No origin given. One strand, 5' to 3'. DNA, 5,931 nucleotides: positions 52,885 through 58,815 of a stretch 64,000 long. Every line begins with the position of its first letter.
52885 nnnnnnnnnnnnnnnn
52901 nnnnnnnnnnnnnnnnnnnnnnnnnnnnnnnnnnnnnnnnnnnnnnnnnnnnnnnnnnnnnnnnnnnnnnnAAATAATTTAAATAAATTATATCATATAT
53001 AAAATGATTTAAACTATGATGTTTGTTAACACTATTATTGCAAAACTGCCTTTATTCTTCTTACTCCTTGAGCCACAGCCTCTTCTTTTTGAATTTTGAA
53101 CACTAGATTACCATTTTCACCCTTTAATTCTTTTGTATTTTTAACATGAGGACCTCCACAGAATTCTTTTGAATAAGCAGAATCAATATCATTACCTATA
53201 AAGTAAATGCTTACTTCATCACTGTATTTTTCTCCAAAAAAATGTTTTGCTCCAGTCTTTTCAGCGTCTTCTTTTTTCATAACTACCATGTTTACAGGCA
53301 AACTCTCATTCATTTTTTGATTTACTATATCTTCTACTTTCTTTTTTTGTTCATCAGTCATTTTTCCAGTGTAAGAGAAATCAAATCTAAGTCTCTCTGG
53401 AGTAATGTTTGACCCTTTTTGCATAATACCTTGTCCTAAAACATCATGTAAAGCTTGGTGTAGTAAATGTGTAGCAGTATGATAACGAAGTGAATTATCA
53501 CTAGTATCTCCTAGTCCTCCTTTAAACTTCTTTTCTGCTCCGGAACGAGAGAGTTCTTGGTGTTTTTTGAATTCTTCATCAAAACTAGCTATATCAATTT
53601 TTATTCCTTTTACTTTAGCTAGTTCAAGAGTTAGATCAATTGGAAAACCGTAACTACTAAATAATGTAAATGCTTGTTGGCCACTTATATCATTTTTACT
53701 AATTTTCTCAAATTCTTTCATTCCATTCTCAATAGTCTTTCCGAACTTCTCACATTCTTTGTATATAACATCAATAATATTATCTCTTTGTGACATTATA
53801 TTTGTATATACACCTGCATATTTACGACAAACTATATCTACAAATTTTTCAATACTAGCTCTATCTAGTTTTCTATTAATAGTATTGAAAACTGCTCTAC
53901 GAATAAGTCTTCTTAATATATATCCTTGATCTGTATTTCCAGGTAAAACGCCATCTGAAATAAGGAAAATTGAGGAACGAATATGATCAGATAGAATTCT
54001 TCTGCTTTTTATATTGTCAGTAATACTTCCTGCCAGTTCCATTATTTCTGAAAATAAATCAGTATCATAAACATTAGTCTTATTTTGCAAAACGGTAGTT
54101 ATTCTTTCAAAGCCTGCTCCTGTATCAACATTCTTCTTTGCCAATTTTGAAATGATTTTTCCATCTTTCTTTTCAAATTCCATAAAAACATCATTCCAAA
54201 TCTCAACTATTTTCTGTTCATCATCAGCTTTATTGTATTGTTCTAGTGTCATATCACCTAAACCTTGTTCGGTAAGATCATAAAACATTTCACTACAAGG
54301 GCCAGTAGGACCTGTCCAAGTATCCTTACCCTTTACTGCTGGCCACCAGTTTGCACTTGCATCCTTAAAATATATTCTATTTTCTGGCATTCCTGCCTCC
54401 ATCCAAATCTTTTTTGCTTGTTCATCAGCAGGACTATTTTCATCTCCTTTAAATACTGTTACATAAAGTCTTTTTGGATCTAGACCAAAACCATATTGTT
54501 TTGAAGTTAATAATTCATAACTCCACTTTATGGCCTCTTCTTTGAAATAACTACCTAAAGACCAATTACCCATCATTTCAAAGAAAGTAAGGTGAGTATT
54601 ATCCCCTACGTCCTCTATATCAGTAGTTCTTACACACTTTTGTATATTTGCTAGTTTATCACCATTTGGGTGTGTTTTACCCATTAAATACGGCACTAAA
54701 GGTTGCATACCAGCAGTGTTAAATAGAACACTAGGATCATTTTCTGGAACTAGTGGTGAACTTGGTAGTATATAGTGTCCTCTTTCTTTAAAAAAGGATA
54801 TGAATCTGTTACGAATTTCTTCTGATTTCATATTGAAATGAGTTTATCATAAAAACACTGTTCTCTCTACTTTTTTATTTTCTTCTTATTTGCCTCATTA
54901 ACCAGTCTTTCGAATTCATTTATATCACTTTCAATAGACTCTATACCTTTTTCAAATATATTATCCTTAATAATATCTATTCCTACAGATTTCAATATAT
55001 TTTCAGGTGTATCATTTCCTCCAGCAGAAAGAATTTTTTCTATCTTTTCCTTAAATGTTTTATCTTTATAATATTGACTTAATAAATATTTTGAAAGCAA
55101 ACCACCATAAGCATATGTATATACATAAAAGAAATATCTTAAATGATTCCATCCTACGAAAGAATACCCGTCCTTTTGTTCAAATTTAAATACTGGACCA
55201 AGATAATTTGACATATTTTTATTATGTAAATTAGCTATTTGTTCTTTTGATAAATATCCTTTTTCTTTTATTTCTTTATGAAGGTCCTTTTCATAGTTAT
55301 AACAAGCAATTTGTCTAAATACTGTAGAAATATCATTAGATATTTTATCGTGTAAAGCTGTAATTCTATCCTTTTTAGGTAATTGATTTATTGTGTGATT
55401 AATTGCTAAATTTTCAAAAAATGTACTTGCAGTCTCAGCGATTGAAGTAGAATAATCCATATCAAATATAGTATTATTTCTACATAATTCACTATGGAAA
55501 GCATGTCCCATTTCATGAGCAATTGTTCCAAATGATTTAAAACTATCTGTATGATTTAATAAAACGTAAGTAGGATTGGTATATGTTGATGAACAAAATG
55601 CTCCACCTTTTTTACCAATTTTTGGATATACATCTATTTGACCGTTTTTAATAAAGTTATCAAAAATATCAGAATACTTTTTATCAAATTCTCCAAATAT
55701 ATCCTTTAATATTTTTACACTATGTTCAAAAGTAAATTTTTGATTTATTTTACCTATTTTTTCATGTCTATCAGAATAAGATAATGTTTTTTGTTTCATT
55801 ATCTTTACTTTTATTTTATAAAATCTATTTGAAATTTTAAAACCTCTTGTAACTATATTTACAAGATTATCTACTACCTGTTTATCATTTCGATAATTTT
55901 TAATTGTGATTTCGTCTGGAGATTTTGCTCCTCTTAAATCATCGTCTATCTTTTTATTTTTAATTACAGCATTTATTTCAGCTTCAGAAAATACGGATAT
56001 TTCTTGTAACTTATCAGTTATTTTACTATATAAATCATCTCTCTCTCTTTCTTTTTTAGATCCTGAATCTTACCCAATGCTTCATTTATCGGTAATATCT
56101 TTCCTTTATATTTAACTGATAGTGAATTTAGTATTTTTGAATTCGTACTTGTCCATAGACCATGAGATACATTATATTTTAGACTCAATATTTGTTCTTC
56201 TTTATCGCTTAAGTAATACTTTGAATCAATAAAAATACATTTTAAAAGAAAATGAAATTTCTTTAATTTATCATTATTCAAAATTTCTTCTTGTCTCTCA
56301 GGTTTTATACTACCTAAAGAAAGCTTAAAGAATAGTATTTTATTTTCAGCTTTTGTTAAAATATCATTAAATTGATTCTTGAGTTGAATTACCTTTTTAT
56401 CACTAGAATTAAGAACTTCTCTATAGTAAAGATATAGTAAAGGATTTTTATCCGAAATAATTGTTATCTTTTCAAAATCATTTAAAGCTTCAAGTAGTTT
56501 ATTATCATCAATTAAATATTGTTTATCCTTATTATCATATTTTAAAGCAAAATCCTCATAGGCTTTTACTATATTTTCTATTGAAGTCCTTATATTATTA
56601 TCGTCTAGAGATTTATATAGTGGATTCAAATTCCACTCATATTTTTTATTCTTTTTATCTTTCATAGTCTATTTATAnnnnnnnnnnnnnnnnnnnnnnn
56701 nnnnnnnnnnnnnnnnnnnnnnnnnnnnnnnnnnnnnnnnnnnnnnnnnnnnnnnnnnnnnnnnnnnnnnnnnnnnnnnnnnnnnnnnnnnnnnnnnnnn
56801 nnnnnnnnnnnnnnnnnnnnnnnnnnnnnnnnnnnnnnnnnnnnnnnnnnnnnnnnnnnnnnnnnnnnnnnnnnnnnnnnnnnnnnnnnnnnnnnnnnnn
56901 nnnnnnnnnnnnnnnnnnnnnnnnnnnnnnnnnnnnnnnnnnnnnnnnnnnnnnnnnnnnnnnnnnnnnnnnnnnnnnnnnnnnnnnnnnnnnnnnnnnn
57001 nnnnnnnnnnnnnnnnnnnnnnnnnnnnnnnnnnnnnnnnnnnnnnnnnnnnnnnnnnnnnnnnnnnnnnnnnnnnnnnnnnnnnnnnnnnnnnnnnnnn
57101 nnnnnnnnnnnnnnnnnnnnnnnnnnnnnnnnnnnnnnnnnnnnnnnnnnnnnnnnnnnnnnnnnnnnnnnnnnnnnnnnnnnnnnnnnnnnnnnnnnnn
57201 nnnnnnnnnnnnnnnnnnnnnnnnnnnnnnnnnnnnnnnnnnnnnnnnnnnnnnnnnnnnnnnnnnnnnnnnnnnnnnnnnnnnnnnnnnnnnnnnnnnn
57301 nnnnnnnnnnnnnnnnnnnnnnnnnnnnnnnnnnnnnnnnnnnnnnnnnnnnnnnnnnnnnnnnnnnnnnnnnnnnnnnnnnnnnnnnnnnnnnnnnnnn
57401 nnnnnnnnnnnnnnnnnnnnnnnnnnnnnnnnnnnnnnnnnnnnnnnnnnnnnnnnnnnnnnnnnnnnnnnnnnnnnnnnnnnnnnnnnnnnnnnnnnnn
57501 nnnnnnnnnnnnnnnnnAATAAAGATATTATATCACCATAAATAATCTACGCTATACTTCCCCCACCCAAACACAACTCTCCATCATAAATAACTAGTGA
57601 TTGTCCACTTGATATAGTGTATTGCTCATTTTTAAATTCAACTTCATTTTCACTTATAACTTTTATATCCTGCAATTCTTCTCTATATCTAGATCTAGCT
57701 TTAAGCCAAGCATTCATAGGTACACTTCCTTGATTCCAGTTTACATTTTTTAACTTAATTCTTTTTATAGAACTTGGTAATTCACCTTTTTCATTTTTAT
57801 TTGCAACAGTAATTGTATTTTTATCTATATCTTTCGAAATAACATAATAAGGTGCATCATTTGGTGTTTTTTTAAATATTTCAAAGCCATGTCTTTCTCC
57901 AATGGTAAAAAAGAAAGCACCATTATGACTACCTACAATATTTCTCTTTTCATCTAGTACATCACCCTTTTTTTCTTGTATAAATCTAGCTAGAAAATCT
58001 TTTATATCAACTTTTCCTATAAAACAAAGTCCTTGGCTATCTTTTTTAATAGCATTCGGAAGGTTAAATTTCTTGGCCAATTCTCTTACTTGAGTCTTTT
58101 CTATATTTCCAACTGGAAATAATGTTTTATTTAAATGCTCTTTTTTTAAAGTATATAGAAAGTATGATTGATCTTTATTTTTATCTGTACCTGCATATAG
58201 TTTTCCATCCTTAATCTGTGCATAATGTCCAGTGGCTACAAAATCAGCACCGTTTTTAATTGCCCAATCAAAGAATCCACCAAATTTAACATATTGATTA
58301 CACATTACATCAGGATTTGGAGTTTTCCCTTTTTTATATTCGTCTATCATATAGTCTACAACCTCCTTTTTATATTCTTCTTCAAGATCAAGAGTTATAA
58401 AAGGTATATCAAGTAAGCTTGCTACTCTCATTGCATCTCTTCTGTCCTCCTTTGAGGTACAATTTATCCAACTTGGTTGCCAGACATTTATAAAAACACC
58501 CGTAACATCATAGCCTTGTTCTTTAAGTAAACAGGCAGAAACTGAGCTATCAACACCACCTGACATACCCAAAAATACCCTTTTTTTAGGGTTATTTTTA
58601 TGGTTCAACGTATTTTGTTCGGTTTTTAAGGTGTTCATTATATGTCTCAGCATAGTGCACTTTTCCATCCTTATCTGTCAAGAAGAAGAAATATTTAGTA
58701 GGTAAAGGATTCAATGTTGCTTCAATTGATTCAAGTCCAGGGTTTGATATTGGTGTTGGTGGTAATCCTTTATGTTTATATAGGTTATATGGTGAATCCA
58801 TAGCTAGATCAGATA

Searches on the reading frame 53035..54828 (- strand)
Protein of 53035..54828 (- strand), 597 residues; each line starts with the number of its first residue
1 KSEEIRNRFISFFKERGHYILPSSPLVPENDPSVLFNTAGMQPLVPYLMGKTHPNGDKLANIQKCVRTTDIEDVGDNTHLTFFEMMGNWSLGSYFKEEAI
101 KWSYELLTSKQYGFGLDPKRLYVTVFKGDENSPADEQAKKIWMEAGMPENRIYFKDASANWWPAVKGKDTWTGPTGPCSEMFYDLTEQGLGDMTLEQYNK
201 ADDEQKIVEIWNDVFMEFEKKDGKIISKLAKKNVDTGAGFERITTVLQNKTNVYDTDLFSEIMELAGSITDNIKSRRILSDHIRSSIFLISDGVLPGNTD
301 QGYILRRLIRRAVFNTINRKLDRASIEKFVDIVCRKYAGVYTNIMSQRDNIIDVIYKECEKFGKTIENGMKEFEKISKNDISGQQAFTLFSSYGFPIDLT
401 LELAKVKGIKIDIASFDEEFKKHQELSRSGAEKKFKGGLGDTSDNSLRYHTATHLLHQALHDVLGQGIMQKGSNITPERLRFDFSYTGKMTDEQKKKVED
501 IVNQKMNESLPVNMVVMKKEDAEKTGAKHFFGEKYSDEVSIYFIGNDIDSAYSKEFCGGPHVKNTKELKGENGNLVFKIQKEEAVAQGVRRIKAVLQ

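Call 85: search_protein_families(library=pfam, proteins=[window:53035-54828:-], max_evalue=0.00001)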
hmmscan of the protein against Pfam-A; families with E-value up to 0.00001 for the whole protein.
window:53035-54828:- (597 aa): 2 families
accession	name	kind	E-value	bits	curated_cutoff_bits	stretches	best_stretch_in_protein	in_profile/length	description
PF01411.24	tRNA-synt_2c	-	1.3e-127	427.1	30.3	1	4-435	1-436/552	tRNA synthetases class II (A)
PF07973.19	tRNA_SAD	-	4.1e-12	46.3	24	1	539-592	1-43/44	Threonyl and Alanyl tRNA synthetase second additional domain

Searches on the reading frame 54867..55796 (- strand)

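Call 85: search_protein_families(library=pfam, proteins=[window:54867-55796:-], max_evalue=0.00001)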
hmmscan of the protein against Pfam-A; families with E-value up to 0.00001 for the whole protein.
window:54867-55796:- (309 aa): 1 family
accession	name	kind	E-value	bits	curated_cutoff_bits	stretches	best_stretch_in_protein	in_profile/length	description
PF01432.26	Peptidase_M3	-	3.2e-30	106.3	27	1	17-284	129-454/457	Peptidase family M3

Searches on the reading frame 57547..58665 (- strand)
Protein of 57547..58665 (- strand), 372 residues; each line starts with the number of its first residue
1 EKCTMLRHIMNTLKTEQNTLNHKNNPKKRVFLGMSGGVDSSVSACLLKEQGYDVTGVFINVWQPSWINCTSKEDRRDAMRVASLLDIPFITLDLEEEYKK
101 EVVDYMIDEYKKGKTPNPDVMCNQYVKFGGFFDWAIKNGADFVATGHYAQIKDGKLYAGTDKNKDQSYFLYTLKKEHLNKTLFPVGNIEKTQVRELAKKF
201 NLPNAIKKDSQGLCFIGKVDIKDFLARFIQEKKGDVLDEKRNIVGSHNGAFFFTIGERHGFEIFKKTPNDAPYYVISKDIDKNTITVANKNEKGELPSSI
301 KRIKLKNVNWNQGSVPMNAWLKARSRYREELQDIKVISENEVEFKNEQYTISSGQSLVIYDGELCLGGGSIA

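Call 85: search_protein_families(library=pfam, proteins=[window:57547-58665:-], max_evalue=0.00001)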
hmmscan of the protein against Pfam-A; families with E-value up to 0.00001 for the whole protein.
window:57547-58665:- (372 aa): 4 families
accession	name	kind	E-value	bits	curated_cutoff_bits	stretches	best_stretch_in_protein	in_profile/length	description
PF03054.22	tRNA_Me_trans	-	2.3e-74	249.9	20.6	1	28-218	1-202/202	tRNA methyl transferase HUP domain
PF20259.3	tRNA_Me_trans_M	-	2e-19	69.4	27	1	222-288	1-65/66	tRNA methyl transferase PRC-barrel domain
PF02540.23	NAD_synthase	-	2.6e-13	50.1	21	1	24-207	15-173/242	NAD synthase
PF20258.4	tRNA_Me_trans_C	-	1.1e-12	48.5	20.6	1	302-371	3-77/77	Aminomethyltransferase beta-barrel domain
